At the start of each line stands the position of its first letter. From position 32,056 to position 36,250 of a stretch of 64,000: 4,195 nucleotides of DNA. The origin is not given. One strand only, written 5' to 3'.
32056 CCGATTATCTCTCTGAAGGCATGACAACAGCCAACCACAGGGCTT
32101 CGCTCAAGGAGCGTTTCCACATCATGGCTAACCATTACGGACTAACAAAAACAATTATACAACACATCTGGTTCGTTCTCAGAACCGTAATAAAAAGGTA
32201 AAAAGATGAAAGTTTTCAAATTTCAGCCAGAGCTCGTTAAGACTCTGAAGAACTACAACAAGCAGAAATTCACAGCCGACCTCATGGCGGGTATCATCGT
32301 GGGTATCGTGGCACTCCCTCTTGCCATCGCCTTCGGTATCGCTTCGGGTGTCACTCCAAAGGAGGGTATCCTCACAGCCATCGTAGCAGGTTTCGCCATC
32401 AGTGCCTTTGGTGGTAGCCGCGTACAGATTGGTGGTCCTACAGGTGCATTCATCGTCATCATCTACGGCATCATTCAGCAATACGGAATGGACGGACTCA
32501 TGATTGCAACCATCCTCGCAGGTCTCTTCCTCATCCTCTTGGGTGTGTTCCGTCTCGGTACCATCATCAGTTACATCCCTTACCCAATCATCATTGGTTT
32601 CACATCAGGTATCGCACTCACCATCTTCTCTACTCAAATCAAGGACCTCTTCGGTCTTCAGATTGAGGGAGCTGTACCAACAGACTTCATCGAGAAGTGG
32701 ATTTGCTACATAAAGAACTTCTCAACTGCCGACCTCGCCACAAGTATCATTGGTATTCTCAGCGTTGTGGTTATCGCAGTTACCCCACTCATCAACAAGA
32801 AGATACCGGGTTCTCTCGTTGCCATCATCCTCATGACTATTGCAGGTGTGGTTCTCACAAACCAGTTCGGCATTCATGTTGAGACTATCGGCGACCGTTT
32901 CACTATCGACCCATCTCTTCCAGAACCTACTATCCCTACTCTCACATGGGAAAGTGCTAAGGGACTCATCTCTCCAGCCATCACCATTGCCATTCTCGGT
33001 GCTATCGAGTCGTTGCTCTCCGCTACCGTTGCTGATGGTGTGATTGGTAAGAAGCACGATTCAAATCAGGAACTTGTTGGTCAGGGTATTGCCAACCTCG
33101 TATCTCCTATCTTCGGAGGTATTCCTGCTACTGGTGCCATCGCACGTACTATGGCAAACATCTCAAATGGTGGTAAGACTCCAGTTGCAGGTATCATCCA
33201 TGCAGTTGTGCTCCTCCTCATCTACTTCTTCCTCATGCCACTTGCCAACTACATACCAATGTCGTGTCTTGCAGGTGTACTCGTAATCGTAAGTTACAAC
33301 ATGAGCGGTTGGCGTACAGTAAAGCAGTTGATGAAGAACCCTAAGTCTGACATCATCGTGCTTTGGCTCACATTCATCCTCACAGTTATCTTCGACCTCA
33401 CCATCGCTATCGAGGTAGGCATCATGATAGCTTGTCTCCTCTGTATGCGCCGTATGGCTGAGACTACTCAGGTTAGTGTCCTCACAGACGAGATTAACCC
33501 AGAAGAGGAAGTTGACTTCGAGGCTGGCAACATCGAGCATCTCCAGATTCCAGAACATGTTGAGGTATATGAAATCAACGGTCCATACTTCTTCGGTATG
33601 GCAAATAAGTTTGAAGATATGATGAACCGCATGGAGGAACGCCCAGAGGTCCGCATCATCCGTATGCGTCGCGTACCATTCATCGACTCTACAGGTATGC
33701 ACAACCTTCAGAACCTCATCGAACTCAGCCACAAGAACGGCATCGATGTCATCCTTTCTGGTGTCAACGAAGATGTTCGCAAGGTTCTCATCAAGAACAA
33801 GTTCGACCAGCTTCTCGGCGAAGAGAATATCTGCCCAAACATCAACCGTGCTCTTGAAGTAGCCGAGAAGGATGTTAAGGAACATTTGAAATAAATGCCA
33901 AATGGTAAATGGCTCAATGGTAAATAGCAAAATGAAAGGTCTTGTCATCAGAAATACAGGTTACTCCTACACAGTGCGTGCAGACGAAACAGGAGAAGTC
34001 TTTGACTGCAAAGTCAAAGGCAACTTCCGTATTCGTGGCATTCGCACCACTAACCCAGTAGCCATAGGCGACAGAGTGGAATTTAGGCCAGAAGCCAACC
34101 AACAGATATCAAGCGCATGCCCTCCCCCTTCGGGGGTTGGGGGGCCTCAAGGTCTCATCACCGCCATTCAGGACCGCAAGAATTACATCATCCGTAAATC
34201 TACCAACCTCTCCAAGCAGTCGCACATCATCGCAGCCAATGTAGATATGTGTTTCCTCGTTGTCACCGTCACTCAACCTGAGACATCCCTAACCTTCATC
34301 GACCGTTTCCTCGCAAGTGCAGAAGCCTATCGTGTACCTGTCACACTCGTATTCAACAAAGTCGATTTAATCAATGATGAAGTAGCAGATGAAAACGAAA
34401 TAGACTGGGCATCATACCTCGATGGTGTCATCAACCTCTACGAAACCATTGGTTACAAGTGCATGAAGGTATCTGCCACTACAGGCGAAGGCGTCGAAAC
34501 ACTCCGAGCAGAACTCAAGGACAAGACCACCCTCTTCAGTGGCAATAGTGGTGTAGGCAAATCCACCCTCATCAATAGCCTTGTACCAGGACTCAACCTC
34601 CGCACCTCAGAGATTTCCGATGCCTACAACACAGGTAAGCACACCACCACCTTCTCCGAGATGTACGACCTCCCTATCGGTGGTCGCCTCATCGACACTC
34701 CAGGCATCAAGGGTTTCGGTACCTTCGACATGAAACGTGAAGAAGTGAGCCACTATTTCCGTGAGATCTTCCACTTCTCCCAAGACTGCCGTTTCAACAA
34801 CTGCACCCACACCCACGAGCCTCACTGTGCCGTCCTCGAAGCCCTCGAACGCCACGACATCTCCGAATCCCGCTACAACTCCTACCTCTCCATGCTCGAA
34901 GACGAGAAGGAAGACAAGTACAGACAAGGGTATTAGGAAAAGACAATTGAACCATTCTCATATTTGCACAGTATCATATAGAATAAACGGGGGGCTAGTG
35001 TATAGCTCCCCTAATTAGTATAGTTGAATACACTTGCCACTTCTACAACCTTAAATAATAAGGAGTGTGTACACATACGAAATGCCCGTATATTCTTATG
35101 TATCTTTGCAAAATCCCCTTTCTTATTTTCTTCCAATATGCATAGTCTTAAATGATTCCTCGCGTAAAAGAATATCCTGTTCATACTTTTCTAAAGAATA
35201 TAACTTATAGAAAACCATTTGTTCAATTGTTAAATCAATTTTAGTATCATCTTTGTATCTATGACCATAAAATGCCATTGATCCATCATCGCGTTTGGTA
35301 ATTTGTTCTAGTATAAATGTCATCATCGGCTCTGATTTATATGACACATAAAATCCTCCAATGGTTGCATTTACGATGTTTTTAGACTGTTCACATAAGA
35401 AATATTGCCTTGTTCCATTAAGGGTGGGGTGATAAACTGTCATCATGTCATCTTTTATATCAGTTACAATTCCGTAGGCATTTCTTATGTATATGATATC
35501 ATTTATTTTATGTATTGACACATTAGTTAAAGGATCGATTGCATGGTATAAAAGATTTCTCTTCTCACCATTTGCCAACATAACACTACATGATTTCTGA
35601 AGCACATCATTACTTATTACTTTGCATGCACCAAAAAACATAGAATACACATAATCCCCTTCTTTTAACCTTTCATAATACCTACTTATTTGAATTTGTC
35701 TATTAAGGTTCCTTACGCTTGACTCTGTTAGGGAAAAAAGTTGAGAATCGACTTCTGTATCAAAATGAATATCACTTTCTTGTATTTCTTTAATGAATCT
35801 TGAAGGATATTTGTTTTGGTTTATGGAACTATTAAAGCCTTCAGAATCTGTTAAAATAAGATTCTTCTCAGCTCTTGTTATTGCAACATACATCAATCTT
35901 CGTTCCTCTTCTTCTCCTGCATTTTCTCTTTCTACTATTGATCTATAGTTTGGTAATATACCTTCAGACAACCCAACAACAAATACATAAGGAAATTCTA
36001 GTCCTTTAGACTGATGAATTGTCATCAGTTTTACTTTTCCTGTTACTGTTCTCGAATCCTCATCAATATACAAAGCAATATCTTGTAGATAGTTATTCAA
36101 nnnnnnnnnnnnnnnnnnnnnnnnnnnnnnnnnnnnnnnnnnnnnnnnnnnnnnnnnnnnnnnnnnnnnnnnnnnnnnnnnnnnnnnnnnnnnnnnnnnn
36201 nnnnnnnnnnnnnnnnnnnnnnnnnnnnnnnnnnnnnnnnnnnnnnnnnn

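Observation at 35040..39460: Low-GC island: stand-alone UvrD-type helicase with reiterated Tudor-like tail plus a divergent orphan protein whose 3' end is replaced by the prophage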

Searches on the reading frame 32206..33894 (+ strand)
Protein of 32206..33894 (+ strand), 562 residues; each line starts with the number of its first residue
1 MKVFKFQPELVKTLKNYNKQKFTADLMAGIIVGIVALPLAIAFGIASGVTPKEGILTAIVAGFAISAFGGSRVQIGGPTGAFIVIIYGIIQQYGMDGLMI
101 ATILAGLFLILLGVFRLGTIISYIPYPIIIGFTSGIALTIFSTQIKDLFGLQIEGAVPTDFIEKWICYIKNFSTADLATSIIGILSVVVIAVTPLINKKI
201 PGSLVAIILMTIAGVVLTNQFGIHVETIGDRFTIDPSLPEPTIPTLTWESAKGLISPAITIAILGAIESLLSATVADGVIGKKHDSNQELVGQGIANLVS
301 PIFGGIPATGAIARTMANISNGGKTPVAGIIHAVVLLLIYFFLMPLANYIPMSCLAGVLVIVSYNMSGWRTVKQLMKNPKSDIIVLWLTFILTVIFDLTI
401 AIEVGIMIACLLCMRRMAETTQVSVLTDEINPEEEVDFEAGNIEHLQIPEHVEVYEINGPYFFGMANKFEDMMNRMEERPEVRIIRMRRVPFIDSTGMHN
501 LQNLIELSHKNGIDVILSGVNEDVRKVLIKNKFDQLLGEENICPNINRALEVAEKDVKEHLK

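Call 59: find_encoding_contigs(protein=window:32206-33894:+, flank=10000, max_places=10)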
Protein window:32206-33894:+ (562 aa): 2 contigs read that carry it; 2 places shown.
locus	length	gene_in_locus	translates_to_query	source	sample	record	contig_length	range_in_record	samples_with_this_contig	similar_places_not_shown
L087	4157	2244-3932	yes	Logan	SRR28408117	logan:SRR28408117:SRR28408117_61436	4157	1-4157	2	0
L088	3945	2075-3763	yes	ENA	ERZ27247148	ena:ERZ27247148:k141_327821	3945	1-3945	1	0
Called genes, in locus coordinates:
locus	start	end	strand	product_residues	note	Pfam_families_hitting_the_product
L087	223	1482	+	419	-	PF00534:Glycos_transf_1, PF13692:Glyco_trans_1_4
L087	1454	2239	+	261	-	PF00535:Glycos_transf_2, PF13641:Glyco_tranf_2_3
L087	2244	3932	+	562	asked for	PF00916:Sulfate_transp, PF16983:MFS_MOT1 (weak), PF01740:STAS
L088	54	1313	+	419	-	PF00534:Glycos_transf_1, PF13692:Glyco_trans_1_4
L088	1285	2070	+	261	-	PF00535:Glycos_transf_2, PF13641:Glyco_tranf_2_3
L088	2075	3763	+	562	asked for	PF00916:Sulfate_transp, PF16983:MFS_MOT1 (weak), PF01740:STAS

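Call 61: list_cluster_members(proteins=[window:32206-33891:+, P0121, P0002, window:41930-43978:+, window:31416-32198:+, window:30185-31441:+, window:25033-26937:+])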
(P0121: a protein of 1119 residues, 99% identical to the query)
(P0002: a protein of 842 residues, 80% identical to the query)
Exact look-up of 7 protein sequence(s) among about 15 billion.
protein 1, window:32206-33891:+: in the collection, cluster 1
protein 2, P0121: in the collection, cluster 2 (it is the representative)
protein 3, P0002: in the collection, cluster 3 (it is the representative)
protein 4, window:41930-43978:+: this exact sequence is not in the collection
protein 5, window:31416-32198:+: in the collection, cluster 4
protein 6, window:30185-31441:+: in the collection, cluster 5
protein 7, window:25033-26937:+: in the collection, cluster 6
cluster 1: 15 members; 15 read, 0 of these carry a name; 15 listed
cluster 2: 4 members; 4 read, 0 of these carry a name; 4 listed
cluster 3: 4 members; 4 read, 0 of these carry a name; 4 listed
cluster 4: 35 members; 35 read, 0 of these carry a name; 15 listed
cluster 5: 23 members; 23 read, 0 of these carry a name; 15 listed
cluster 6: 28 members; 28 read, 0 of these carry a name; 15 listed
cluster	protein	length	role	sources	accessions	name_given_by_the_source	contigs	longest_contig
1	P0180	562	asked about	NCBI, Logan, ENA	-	-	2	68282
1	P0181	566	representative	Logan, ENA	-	-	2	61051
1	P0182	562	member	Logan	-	-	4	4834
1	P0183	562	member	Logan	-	-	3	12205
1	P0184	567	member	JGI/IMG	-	-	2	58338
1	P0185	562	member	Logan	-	-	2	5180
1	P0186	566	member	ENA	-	-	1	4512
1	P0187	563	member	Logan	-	-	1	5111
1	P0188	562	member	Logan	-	-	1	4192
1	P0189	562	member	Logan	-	-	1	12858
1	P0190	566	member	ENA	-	-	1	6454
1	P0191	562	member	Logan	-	-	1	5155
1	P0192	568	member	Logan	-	-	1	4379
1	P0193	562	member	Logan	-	-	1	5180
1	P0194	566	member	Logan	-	-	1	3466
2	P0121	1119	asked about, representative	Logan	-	-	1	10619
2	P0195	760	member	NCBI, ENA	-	-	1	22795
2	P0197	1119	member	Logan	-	-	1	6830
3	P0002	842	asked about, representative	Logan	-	-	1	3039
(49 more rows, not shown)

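Call 62: find_encoding_contigs(protein=P0195, flank=10000, max_places=6)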
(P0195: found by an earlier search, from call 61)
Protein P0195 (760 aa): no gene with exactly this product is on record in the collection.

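Call 64: find_encoding_contigs(protein=P0181, flank=10000, max_places=4)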
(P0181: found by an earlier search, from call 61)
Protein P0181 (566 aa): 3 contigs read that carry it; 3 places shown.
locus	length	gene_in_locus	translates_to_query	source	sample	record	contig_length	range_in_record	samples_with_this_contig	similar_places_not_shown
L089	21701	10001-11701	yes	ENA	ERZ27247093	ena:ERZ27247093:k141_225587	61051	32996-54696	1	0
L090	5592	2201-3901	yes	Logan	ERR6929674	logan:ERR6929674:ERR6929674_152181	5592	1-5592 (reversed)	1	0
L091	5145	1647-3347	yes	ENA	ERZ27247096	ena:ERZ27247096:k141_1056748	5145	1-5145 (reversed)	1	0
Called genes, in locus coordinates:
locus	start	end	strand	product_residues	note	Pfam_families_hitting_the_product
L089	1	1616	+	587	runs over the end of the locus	PF16314:DUF4954, PF25084:LbH_EIF2B (weak), PF25087:GMPPB_C (weak), PF20683:DUF6819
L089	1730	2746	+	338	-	PF16745:RsgA_N, PF03193:RsgA_GTPase, PF00009:GTP_EFTU (faint), PF01926:MMR_HSR1 (weak)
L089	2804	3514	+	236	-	PF00696:AA_kinase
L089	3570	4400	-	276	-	-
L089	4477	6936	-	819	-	PF08245:Mur_ligase_M, PF01168:Ala_racemase_N, PF00842:Ala_racemase_C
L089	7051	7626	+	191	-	PF22624:AASDHPPT_N (faint), PF01648:ACPS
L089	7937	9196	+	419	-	PF13439:Glyco_transf_4 (faint), PF00534:Glycos_transf_1, PF13692:Glyco_trans_1_4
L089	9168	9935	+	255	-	PF00535:Glycos_transf_2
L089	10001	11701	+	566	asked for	PF00916:Sulfate_transp, PF01740:STAS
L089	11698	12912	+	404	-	PF00890:FAD_binding_2 (faint), PF01266:DAO (faint), PF03486:HI0933_like, PF07992:Pyr_redox_2 (faint), PF22780:HI0933_like_1st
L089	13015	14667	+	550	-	PF05681:Fumerase, PF05683:Fumerase_C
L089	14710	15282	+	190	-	PF01765:RRF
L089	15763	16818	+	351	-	PF01075:Glyco_transf_9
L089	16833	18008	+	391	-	PF28590:Lipid_A_deac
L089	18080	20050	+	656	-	PF00884:Sulfatase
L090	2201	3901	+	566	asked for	PF00916:Sulfate_transp, PF01740:STAS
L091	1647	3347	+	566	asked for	PF00916:Sulfate_transp, PF01740:STAS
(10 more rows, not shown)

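Call 69: find_encoding_contigs(protein=P0197, flank=10000, max_places=4)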
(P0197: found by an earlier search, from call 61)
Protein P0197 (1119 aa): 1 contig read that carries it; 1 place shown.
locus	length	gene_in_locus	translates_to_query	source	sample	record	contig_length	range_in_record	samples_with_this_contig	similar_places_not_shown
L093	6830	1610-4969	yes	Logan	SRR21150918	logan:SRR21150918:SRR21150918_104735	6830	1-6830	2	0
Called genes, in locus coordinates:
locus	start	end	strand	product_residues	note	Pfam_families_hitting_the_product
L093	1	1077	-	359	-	?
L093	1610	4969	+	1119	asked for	PF27260:Y4jQ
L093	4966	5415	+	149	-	-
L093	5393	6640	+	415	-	PF00072:Response_reg (weak), PF01048:PNP_UDP_1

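Call 75: search_protein_families(library=pfam, proteins=[L093:1-1077:-], max_evalue=0.001)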
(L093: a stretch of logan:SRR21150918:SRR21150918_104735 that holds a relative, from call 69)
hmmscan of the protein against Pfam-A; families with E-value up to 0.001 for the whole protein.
L093:1-1077:- (359 aa): 0 families

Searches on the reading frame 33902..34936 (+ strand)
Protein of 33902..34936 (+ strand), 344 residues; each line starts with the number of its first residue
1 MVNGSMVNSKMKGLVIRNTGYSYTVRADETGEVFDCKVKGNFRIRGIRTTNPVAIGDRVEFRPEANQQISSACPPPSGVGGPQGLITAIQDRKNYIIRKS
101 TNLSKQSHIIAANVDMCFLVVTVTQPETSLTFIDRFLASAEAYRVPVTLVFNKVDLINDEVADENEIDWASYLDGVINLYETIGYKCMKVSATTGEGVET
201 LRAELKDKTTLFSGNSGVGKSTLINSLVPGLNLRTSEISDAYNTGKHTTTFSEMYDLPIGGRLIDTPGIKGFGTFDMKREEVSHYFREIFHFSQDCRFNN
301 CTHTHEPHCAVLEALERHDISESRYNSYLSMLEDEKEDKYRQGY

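Call 3: search_protein_families(library=pfam, proteins=[window:33902-34936:+], max_evalue=0.01)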
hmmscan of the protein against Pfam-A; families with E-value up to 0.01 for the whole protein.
window:33902-34936:+ (344 aa): 9 families
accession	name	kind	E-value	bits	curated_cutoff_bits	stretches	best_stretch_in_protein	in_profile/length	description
PF03193.22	RsgA_GTPase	-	1.2e-55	188.5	30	1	89-273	1-172/174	RsgA GTPase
PF16745.11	RsgA_N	-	2.1e-11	43.8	27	1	12-67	1-50/54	RsgA N-terminal domain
PF01926.29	MMR_HSR1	-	4e-08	33.8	21.9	1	211-275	3-57/113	50S ribosome-binding GTPase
PF00009.33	GTP_EFTU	-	3.4e-05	23.9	26.5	1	111-206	90-183/188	Elongation factor Tu GTP binding domain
PF02421.24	FeoB_N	-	6.4e-05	22.9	27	0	107-204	72-155/156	Ferrous iron transport protein B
PF13555.12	AAA_29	-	0.00015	21.8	27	1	199-226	15-41/61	P-loop containing region of AAA domain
PF00071.28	Ras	-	0.0013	18.8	21.6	0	113-205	71-156/162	Ras family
PF00735.24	Septin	-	0.0042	16.8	26.2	1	209-253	6-50/280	Septin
PF03029.23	ATP_bind_1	-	0.0045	17.3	27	0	117-176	125-185/240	Conserved hypothetical ATP binding protein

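Call 58: find_encoding_contigs(protein=window:33902-34936:+, flank=10000, max_places=10)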
Protein window:33902-34936:+ (344 aa): no gene with exactly this product is on record in the collection.

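Call 60: find_encoding_contigs(protein=window:33932-34936:+, flank=10000, max_places=10)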
Protein window:33932-34936:+ (334 aa): no gene with exactly this product is on record in the collection.

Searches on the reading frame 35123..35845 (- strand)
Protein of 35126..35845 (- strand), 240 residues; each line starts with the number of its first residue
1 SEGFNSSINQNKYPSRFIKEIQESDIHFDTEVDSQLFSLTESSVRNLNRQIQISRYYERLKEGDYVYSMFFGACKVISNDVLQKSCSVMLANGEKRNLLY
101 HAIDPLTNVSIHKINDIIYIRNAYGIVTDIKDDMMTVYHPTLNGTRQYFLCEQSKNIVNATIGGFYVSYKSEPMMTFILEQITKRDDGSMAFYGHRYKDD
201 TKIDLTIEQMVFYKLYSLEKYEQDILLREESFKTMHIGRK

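Call 31: search_protein_families(library=padloc, proteins=[window:35123-35815:-], max_evalue=1)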
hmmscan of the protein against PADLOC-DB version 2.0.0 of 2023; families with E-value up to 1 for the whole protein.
window:35123-35815:- (230 aa): 0 families

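Call 39: search_protein_families(library=pfam, proteins=[window:35126-35815:-], max_evalue=10)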
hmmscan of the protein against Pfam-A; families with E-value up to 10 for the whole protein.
window:35126-35815:- (230 aa): 3 families
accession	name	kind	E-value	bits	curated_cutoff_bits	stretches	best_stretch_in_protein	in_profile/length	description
PF13085.11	Fer2_3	-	0.012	16.1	27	1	62-103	58-96/107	2Fe-2S iron-sulfur cluster binding domain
PF25416.1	GRHL1_C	-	0.067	13.5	27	1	89-129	29-68/90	GRHL1-like, C-terminal domain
PF24991.2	Ig_NUP210_4th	-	0.18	12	25.2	1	105-136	23-54/79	NUP210 forth Ig-like domain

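Call 45: predict_structure(protein=window:35126-35845:-)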
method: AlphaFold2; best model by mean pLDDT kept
length: 240 residues; sequences in the alignment: 1
mean_pLDDT: 35.3   pTM: 0.21
mean pLDDT of the five models: 35.3, 32.5, 29.2, 28.2, 26.2
residues with pLDDT >= 90: 0; 70-90: 0; 50-70: 7; < 50: 233
segments of 3 or more residues with pLDDT < 50: 1-9, 20-22, 24-240
pLDDT, mean of each block of 10 residues (from residue 1): 42 50 43 38 40 37 34 27 32 33 38 35 32 31 28 28 33 44 38 38 35 28 33 28
secondary structure, 60 per line:
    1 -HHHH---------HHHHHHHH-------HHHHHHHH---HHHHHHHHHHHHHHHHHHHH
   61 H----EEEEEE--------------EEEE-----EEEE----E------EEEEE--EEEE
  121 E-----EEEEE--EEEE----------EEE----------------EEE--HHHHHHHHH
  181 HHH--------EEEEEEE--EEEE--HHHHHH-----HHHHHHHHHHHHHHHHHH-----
elements in order: H2-5 H15-22 H30-37 H41-61 E66-71 E86-89 E95-98 E110-114 E117-121 E127-131 E134-137 E148-150 E167-169 H172-183 E192-198 E201-204 H207-212 H218-235

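Call 47: find_homologous_proteins(query=window:35126-35743:-, max_evalue=0.001)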
Query window:35126-35743:-: 42 candidates shared short words with the query, none scored E <= 0.001.

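Call 57: find_related_loci(query=window:35126-35743:-, collection=metagenome_contigs, flank=10000)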
Query window:35126-35743:- (206 aa) in metagenome_contigs; peptide patterns used: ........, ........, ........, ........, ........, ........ (x = any residue, [..] = any of these).
114 stretches matched a pattern, but none encodes a relative of the query by tblastn (E <= 1e-3).

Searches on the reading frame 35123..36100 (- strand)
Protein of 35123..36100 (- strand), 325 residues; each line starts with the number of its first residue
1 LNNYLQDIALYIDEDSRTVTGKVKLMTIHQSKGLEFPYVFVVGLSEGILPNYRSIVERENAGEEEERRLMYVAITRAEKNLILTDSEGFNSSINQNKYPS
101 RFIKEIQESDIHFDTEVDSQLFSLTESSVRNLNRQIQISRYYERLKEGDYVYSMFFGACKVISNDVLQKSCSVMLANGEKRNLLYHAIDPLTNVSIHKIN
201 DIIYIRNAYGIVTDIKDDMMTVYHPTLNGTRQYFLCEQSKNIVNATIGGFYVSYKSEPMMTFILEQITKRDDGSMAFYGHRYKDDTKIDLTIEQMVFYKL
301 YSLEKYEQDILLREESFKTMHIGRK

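Call 31: search_protein_families(library=padloc, proteins=[window:35123-36100:-], max_evalue=1)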
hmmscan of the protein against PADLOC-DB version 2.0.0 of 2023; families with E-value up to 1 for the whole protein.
window:35123-36100:- (325 aa): 34 families (the best 25 are shown)
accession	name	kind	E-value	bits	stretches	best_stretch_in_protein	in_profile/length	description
PDLC00114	GajB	-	1.4e-25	87.9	1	2-107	528-630/635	UrvD helicase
PDLC00117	GajB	-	3e-20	70.3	1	17-108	509-598/604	UrvD helicase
PDLC00132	GajB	-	2.2e-19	67.5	1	4-107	523-624/625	UrvD helicase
PDLC00123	GajB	-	2.4e-15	54.1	1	20-104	439-528/540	UrvD helicase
PDLC00121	GajB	-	2.7e-14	50.6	1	13-111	445-542/565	UrvD helicase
PDLC00127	GajB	-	4.9e-14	49.8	1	23-106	506-587/594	UrvD helicase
PDLC00130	GajB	-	7.1e-14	49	1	22-105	508-583/589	UrvD helicase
PDLC03802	RTasHel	-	7.6e-14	49.5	1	22-108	603-672/675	DRT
PDLC00103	GajB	-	6.8e-13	46.4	1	21-96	519-587/612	UrvD helicase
PDLC00110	GajB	-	9e-11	39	1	21-114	622-721/725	UrvD helicase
PDLC00107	GajB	-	4.6e-10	36.7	1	17-93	474-565/587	UrvD helicase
PDLC00119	GajB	-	1.9e-09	35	1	22-84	484-542/565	UrvD helicase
PDLC00116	GajB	-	6.7e-09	33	1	22-97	462-530/557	UrvD helicase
PDLC00112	GajB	-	1e-08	32.3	1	23-84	495-556/581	UrvD helicase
PDLC00104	GajB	-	1.1e-08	32.3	1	22-85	503-564/574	UrvD helicase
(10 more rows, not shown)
